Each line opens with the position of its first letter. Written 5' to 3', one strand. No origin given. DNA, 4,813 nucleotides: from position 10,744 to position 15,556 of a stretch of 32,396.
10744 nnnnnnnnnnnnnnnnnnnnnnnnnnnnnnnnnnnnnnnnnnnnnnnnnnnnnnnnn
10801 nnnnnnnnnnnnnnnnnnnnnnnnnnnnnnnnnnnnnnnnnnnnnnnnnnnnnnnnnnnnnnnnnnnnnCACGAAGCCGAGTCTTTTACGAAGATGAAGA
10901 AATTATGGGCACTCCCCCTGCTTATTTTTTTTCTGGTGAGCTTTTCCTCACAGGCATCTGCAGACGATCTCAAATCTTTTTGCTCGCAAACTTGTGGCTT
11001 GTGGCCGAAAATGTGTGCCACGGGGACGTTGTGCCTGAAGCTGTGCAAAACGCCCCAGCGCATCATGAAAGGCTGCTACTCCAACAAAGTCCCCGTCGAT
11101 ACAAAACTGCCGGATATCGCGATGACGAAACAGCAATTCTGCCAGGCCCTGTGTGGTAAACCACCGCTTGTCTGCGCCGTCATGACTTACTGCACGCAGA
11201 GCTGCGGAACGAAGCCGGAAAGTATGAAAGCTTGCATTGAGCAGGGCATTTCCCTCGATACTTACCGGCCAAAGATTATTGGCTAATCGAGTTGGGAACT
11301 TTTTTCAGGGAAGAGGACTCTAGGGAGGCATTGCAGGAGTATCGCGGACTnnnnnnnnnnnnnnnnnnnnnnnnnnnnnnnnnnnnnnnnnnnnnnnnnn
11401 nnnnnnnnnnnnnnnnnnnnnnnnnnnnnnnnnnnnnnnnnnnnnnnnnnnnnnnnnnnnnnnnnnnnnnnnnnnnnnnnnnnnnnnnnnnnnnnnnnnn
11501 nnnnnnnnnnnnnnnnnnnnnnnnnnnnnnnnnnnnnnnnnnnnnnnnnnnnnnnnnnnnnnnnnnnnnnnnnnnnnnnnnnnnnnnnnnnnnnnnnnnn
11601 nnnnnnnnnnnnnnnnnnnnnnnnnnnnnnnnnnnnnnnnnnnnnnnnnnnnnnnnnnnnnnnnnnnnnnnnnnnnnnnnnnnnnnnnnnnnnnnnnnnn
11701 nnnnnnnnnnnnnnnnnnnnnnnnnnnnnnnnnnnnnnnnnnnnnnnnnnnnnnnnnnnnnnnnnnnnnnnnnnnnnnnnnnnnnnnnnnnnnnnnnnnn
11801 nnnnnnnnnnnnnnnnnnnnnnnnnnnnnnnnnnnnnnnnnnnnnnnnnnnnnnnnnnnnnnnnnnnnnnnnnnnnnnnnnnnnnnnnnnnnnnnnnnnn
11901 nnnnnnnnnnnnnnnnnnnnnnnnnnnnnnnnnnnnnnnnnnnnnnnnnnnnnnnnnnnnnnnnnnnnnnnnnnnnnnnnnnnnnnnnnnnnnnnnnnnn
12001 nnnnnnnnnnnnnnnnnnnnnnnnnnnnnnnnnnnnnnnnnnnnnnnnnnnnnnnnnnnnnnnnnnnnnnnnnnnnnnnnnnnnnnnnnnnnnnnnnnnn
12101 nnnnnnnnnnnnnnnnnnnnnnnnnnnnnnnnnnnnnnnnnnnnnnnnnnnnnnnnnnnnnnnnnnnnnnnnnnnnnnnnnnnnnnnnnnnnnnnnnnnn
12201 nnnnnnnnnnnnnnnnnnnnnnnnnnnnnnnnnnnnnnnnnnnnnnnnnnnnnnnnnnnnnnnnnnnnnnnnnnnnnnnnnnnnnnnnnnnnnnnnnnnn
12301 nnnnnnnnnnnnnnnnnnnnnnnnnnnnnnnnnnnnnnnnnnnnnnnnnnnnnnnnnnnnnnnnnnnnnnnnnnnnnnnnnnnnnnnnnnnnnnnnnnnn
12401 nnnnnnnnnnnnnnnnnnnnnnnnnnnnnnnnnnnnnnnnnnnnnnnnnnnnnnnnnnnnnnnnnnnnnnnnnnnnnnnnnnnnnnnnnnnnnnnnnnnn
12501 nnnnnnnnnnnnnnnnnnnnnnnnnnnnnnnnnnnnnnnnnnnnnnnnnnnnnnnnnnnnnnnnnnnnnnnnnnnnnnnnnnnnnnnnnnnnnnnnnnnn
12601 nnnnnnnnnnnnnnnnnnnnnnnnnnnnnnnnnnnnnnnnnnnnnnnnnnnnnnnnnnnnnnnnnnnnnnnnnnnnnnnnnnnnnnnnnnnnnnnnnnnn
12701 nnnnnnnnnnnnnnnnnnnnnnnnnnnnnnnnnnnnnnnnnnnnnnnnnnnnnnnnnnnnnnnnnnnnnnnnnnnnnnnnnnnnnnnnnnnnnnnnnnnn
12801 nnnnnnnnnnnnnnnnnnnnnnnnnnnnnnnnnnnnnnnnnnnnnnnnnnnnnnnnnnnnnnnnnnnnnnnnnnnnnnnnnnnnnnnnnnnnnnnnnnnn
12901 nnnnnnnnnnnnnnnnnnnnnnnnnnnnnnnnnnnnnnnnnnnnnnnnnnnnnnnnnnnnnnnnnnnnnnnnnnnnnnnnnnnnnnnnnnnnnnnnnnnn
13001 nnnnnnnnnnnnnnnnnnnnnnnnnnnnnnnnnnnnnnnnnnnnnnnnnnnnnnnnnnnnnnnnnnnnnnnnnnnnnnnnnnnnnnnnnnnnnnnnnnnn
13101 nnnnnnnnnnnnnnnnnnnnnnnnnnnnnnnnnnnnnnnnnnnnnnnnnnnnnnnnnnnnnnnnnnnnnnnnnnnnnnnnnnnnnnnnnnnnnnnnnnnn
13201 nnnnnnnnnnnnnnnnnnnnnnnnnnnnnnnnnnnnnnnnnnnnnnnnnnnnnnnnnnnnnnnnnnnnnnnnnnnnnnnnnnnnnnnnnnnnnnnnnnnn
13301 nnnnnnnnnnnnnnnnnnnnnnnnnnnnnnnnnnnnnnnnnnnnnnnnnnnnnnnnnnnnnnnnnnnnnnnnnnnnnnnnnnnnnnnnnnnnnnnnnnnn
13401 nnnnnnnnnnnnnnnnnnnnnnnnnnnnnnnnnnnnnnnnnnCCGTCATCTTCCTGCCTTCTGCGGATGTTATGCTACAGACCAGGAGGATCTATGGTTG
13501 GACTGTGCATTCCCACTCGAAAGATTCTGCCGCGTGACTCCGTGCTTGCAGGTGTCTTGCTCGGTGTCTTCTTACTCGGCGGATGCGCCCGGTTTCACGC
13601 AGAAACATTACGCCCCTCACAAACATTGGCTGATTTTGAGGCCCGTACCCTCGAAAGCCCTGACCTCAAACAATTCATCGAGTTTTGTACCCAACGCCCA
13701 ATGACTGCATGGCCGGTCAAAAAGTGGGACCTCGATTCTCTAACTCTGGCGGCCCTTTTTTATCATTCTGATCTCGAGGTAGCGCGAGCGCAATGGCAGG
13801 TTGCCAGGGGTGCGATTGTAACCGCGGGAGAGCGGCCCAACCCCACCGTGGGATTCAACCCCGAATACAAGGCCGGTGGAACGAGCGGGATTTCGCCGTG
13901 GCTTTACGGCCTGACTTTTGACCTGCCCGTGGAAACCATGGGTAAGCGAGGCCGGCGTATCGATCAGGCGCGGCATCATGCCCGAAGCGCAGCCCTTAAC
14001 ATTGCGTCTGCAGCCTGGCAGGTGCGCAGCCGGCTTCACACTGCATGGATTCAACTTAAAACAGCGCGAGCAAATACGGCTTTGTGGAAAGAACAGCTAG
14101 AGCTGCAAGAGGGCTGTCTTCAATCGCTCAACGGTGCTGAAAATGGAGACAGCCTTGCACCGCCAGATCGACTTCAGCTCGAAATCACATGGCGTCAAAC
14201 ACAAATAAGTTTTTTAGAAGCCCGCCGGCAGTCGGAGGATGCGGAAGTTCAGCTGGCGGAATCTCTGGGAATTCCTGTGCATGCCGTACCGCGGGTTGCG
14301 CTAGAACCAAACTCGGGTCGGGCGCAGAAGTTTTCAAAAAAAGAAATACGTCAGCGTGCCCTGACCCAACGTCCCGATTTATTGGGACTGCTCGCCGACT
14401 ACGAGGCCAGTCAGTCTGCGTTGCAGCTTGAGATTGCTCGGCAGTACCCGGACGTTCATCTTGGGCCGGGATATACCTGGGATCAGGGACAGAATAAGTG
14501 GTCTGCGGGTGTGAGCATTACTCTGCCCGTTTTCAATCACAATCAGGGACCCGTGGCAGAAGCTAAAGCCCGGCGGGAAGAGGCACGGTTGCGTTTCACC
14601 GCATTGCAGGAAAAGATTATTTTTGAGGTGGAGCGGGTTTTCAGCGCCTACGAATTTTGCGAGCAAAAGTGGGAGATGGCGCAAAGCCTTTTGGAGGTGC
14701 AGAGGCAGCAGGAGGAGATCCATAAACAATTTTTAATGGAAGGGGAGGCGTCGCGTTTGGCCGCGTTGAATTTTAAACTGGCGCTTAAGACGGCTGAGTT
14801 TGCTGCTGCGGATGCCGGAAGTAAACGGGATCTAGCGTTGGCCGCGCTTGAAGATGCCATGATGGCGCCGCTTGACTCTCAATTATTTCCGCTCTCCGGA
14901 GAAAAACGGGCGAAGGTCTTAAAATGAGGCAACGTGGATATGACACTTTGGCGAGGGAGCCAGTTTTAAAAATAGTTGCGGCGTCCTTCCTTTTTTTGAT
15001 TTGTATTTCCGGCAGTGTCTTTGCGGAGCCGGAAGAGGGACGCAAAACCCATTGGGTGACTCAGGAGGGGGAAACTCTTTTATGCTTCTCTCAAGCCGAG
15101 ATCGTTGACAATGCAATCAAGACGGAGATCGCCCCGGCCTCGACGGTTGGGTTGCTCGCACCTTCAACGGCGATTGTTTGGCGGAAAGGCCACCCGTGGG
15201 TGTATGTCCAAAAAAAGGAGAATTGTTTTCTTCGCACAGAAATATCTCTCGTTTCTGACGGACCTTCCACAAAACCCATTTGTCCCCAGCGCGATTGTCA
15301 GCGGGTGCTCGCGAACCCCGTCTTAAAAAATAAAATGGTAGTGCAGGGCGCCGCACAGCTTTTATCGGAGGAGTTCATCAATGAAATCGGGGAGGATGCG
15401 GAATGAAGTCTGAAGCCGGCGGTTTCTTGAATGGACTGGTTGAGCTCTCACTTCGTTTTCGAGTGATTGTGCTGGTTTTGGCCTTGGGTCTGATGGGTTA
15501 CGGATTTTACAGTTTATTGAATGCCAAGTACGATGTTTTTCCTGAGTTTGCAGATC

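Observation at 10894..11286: Secreted protein with a tandem 6-Cys repeat heading the metal-sensor/efflux locus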

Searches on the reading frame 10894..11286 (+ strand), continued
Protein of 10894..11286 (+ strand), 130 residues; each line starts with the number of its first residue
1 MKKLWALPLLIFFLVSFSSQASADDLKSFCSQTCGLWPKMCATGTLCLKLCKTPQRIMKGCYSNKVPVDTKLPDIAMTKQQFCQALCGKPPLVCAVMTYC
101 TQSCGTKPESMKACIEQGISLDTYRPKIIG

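Call 67: find_encoding_contigs(protein=P0011, flank=10000, max_places=3)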
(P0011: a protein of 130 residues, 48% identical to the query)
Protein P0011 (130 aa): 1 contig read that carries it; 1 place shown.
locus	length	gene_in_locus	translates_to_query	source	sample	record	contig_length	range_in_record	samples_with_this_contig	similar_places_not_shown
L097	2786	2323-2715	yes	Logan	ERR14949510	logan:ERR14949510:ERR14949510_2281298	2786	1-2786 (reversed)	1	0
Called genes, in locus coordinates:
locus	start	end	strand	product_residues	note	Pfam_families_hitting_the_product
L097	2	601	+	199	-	?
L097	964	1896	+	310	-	PF00561:Abhydrolase_1, PF12146:Hydrolase_4 (faint), PF12697:Abhydrolase_6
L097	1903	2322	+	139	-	PF00472:RF-1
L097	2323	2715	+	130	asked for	-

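Call 73: fold_search(model_id=the predicted structure, library=viral)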
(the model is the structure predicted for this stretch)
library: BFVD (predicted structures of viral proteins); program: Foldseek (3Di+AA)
matches with E <= 10: 5; with E <= 0.001: 0
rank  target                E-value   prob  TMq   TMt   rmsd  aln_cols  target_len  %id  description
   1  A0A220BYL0            3.2e+00  0.04  0.22  0.09   9.5       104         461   15  (no name in the UniProt tables at hand)
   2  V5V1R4                7.1e+00  0.02  0.14  0.09  17.0        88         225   10  Putative nucleic acid binding protein [Potexvirus nesignambrosiae]
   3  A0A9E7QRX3            7.5e+00  0.02  0.15  0.19  11.5        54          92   17  Uncharacterized protein [Gordonia phage OtterstedtS21]
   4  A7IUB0                8.5e+00  0.02  0.12  0.23  10.5        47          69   15  Uncharacterized protein m380L [Paramecium bursaria Chlorella virus MT325]
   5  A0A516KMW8            9.1e+00  0.01  0.13  0.15  16.3       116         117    9  Uncharacterized protein [Bacillus phage vB_BmeM-Goe8]

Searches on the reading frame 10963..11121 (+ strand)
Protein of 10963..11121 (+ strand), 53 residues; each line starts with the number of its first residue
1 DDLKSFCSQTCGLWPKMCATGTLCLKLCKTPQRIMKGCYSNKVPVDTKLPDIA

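Call 47: find_homologous_proteins(query=A5, max_evalue=1)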
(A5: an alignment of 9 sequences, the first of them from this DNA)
Query A5 (9 sequences) (53 aa, profile of the alignment): 1 proteins with E <= 1 among 2 candidates.
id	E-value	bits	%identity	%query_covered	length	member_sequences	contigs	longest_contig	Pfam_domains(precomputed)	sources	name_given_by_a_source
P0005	1.1e-14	72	57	79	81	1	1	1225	-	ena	-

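Call 56: predict_structure(alignment_id=A5)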
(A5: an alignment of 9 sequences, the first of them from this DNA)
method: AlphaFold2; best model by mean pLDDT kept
length: 53 residues; sequences in the alignment: 9
mean_pLDDT: 82.8   pTM: 0.58
mean pLDDT of the five models: 82.8, 82.5, 80.4, 79.9, 77.3
residues with pLDDT >= 90: 7; 70-90: 38; 50-70: 7; < 50: 1
segments of 3 or more residues with pLDDT < 50: none
pLDDT, mean of each block of 10 residues (from residue 1): 86 88 89 86 74 52
secondary structure, 60 per line:
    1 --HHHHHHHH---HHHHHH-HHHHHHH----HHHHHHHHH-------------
elements in order: H3-10 H14-19 H21-27 H32-40

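Call 60: fold_search(model_id=the predicted structure, library=pdb)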
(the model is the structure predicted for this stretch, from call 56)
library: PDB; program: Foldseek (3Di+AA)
matches with E <= 10: 0; with E <= 0.001: 0
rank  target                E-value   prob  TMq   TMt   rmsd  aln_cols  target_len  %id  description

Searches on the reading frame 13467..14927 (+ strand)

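Call 6: search_protein_families(library=pfam, proteins=[window:13467-14927:+], max_evalue=0.01)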
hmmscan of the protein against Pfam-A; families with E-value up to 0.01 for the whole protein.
window:13467-14927:+ (486 aa): 1 family
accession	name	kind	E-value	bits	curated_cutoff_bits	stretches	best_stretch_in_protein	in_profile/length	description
PF02321.23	OEP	-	1.2e-37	129.9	22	2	293-464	3-185/187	Outer membrane efflux protein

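Call 7: search_protein_families(library=ncbifam, proteins=[window:13467-14927:+], max_evalue=0.01)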
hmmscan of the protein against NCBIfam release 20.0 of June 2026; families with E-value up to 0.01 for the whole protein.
window:13467-14927:+ (486 aa): 3 families
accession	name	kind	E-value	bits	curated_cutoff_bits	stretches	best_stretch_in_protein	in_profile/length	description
TIGR01844.1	type_I_sec_TolC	subfamily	5.7e-11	42.1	225.15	2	89-220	214-350/414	TolC family outer membrane protein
TIGR01845.1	outer_NodT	subfamily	2e-09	36.8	210.05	1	87-464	50-456/460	efflux transporter outer membrane subunit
NF045679.1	DiMtlExpIhpA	equivalog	7.8e-07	28.1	650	1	102-462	46-409/424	divalent metal ion exporter subunit IhpA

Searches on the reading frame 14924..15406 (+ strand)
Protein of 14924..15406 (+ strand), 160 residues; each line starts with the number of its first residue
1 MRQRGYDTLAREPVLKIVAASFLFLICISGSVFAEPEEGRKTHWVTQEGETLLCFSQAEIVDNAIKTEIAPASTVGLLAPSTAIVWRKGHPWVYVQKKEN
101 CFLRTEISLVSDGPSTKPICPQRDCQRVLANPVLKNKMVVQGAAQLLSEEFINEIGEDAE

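Call 6: search_protein_families(library=pfam, proteins=[window:14924-15406:+], max_evalue=0.01)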
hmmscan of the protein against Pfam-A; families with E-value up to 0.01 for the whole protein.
window:14924-15406:+ (160 aa): 0 families

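Call 7: search_protein_families(library=ncbifam, proteins=[window:14924-15406:+], max_evalue=0.01)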
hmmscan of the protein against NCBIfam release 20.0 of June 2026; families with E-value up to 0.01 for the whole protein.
window:14924-15406:+ (160 aa): 0 families

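Call 69: search_solved_structures(query=window:14924-15403:+, max_evalue=10, show_alignments=1)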
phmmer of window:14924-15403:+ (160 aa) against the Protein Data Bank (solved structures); distinct sequences matched with E-value up to 10: 4.
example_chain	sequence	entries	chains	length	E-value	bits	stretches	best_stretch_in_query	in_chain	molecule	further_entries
8zgz_A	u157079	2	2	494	1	12.6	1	18-89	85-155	Protein AmpG | Muropeptide transporter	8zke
8zbb_A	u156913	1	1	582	1.1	12.4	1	18-89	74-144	Muropeptide transporter,Soluble cytochrome b562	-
9j9z_A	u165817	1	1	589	1.2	12.4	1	18-89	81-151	Muropeptide transporter,Soluble cytochrome b562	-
9c3f_A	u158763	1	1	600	1.4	12.1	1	18-89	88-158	Anhydromuropeptide permease,Soluble cytochrome b562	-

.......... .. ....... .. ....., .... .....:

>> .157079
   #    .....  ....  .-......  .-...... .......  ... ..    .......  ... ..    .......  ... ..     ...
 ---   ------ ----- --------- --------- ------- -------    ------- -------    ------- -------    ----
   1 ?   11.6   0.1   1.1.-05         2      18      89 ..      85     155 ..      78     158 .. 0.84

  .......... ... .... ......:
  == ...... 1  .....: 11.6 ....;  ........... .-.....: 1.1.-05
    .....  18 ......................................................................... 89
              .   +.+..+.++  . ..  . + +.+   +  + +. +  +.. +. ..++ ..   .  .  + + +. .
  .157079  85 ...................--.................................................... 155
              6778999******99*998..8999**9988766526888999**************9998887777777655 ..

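Call 72: search_protein_families(library=pfam, proteins=[window:14924-15403:+], max_evalue=1)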
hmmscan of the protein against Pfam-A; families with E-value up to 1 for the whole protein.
window:14924-15403:+ (160 aa): 0 families
